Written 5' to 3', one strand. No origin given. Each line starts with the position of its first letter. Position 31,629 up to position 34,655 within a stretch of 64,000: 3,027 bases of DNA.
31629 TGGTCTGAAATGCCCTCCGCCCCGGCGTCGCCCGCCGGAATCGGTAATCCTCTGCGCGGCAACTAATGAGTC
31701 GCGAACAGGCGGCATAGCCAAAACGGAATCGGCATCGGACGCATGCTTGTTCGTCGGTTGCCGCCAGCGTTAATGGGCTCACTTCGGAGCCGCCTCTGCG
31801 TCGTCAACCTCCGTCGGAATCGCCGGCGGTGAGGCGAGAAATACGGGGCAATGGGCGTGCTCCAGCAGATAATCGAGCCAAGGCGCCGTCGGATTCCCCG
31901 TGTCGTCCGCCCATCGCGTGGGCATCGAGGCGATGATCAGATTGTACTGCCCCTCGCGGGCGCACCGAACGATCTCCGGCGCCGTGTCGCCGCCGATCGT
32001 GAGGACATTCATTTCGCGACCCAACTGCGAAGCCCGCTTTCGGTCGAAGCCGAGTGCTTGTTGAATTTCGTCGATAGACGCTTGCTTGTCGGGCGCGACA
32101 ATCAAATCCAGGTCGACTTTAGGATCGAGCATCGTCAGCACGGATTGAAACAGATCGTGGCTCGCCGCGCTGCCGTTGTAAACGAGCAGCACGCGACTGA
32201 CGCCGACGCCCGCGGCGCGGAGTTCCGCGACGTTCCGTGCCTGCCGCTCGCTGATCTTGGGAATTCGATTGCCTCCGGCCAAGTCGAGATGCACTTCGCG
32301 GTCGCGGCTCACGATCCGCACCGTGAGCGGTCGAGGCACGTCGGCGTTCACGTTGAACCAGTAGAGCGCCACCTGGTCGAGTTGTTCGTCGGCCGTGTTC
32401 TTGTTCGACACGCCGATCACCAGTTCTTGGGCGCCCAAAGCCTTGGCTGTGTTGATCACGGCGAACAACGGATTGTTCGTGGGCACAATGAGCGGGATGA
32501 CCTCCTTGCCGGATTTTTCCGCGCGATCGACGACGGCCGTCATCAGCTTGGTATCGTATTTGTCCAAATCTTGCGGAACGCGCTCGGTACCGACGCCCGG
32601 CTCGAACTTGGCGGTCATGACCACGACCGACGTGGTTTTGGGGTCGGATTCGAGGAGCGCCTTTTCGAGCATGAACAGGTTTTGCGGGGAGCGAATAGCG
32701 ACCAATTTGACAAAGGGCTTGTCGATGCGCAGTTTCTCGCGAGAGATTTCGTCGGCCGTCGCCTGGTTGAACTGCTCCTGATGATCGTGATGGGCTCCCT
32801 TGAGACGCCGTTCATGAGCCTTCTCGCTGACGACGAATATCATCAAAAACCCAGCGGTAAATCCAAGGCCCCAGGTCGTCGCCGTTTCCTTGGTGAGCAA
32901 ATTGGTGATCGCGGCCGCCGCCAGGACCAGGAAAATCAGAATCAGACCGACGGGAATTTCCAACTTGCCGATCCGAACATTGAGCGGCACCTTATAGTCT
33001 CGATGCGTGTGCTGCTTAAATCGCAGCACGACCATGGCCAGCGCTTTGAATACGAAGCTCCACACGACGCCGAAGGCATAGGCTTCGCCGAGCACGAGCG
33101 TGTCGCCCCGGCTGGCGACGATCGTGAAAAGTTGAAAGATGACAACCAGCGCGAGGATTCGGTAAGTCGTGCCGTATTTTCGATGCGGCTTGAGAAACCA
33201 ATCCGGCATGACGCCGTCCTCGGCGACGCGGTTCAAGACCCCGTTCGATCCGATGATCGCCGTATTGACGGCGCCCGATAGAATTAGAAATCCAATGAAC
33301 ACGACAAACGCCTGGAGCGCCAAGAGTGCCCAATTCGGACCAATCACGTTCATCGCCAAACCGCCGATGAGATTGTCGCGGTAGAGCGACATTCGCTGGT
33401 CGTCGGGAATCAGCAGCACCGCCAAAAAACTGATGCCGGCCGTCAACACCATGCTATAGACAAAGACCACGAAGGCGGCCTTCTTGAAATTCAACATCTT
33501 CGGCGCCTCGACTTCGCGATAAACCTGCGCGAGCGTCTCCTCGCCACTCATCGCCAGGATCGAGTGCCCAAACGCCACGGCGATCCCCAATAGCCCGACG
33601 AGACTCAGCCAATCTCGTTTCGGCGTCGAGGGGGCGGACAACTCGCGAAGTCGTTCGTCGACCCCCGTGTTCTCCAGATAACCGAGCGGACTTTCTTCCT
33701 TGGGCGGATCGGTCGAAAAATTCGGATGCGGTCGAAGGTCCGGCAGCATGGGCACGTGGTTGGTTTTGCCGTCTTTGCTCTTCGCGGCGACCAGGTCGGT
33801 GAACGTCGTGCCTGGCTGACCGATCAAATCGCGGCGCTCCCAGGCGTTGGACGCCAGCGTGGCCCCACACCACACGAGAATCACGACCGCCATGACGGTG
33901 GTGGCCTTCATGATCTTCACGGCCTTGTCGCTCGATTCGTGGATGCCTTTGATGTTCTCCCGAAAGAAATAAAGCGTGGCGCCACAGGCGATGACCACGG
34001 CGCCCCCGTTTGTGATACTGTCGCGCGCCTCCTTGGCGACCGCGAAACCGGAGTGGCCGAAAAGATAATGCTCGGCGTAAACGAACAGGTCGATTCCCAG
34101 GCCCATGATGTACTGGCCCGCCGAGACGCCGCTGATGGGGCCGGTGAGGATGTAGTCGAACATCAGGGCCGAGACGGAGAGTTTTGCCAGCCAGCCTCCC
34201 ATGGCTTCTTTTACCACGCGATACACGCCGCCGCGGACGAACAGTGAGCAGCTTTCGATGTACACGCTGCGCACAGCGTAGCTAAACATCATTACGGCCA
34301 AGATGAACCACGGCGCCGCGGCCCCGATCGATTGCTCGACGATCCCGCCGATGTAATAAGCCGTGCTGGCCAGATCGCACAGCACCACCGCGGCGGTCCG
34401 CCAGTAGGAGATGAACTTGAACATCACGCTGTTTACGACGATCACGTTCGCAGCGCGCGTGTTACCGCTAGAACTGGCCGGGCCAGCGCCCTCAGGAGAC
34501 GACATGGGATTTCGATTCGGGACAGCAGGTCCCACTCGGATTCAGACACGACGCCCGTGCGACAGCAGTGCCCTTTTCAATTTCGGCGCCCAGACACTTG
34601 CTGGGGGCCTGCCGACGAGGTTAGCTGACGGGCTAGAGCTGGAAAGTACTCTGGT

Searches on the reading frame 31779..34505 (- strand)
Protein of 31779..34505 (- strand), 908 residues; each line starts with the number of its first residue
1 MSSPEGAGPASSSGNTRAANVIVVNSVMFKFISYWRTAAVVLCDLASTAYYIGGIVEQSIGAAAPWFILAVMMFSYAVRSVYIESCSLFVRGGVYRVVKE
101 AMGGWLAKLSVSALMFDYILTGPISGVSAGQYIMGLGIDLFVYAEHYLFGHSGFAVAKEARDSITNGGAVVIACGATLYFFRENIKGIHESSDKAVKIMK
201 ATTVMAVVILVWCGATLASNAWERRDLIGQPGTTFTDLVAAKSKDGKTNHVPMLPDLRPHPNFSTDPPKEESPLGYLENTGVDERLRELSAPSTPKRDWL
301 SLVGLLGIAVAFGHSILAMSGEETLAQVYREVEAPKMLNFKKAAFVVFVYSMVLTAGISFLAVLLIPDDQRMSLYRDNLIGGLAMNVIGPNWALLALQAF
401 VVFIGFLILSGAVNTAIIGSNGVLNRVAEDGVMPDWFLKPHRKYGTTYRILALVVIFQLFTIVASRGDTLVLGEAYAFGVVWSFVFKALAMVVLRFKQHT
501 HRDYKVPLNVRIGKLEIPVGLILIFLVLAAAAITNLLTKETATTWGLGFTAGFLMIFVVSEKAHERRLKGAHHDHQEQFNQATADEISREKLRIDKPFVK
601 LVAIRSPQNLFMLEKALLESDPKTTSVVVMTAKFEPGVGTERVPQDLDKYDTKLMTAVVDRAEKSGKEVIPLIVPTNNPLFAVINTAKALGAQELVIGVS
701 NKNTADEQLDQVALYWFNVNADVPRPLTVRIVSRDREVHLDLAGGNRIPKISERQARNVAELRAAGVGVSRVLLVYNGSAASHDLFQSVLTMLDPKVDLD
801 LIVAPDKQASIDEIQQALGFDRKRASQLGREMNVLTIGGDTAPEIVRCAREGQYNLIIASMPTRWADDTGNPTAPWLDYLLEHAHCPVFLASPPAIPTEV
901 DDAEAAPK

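Call 7: search_protein_families(library=pfam, proteins=[window:31779-34505:-])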
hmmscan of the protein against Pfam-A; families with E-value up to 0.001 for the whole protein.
window:31779-34505:- (908 aa): 2 families
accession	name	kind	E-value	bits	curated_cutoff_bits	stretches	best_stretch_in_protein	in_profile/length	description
PF13520.12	AA_permease_2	-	7.4e-44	150.8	27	1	32-555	1-424/427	Amino acid permease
PF00582.32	Usp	-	0.00084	20.3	24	0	812-889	61-138/141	Universal stress protein family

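Call 13: search_protein_families(library=ncbifam, proteins=[window:31779-34505:-], max_evalue=0.01)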
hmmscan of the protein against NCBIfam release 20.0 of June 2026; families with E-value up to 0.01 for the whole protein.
window:31779-34505:- (908 aa): 0 families
